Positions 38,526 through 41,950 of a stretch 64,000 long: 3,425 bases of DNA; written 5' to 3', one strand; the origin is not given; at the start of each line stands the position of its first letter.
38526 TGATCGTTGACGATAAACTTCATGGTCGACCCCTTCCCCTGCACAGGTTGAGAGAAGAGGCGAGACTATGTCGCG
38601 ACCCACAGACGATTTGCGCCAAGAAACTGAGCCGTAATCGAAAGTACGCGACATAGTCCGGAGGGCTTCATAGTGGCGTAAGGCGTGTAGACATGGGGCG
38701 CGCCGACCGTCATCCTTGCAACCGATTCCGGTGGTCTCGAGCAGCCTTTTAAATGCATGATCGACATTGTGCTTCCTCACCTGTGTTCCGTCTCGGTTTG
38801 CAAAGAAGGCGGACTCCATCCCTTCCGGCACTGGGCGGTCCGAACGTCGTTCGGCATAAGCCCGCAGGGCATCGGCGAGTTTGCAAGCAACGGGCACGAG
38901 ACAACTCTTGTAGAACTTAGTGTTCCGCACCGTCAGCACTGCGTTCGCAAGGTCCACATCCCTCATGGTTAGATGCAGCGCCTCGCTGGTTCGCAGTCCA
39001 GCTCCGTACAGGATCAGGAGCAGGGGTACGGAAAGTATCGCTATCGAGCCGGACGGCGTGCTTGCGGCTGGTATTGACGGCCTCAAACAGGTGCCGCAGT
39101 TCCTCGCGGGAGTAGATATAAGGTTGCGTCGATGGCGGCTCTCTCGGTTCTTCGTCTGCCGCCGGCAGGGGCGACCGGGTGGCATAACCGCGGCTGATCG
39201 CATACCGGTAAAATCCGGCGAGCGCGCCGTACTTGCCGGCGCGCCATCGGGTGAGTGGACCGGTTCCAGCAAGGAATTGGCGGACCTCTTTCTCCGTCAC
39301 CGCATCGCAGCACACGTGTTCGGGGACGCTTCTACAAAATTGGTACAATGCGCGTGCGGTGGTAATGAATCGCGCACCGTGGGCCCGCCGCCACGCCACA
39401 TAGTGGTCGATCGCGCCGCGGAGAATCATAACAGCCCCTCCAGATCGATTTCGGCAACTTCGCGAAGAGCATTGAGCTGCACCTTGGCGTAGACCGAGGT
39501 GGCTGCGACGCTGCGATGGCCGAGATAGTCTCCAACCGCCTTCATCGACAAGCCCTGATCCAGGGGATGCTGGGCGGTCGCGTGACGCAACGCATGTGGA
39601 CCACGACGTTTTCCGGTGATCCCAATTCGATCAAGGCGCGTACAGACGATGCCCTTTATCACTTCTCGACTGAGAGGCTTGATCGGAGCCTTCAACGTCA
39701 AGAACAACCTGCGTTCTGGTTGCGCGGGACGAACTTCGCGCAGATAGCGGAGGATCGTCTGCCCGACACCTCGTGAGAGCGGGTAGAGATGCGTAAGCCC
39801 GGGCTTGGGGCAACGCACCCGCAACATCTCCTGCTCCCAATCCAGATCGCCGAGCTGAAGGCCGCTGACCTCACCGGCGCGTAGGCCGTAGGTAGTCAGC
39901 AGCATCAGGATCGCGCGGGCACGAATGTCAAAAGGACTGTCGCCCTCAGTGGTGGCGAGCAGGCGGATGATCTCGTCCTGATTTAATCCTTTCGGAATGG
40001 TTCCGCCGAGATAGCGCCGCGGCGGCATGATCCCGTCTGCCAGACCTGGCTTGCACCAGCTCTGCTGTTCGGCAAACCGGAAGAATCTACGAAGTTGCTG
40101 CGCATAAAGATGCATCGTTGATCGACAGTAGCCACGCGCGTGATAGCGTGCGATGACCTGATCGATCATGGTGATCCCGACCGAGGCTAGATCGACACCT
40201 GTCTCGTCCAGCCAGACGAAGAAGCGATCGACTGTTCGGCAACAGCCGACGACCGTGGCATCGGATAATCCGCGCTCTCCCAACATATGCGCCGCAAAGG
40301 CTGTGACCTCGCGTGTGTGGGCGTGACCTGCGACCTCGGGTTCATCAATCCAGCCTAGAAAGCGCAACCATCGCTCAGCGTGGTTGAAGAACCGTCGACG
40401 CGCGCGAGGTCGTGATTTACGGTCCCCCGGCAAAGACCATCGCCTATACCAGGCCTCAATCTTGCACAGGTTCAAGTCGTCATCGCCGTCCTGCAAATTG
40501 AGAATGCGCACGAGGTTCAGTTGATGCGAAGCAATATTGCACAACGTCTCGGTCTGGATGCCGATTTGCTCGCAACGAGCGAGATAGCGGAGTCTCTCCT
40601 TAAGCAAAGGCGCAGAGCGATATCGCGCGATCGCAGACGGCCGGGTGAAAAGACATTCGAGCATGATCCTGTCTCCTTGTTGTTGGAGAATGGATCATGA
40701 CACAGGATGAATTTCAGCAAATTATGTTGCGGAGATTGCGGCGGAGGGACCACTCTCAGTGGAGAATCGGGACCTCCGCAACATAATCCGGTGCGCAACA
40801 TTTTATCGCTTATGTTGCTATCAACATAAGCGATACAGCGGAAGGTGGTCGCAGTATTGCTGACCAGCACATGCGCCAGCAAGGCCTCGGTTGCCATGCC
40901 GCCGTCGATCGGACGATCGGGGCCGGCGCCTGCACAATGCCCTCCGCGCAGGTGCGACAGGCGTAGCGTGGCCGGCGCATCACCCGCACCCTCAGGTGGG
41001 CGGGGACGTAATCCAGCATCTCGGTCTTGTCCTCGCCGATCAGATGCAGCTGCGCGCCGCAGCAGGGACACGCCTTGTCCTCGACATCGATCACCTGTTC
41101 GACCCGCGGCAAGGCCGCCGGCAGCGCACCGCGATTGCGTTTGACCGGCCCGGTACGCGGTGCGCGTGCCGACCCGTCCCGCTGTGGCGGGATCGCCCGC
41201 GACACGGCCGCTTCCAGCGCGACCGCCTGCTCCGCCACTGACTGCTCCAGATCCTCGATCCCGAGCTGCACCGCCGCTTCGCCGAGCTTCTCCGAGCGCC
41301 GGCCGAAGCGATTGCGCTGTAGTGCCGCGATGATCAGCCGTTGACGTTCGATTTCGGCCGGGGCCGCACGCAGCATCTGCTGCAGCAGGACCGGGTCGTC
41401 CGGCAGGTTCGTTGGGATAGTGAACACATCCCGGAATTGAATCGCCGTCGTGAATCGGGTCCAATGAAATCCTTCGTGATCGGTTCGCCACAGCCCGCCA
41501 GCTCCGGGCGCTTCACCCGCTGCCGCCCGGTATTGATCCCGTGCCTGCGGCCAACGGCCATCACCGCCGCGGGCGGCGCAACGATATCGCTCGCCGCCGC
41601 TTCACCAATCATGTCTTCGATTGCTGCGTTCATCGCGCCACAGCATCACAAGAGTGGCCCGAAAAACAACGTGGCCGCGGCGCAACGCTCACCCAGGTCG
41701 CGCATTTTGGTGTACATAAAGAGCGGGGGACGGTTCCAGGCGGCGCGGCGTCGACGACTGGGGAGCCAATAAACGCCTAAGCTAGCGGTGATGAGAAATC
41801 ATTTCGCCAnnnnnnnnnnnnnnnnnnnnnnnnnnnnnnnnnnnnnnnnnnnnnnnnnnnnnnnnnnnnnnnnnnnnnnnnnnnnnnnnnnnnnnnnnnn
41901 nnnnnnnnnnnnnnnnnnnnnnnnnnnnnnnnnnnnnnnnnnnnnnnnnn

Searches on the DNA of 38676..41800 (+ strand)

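Call 28: search_dna_similar(query=window:38676-41800:+, collection=plasmids, mode=near, max_rows=30)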
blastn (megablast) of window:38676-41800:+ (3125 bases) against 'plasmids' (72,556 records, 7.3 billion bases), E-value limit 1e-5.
No match.
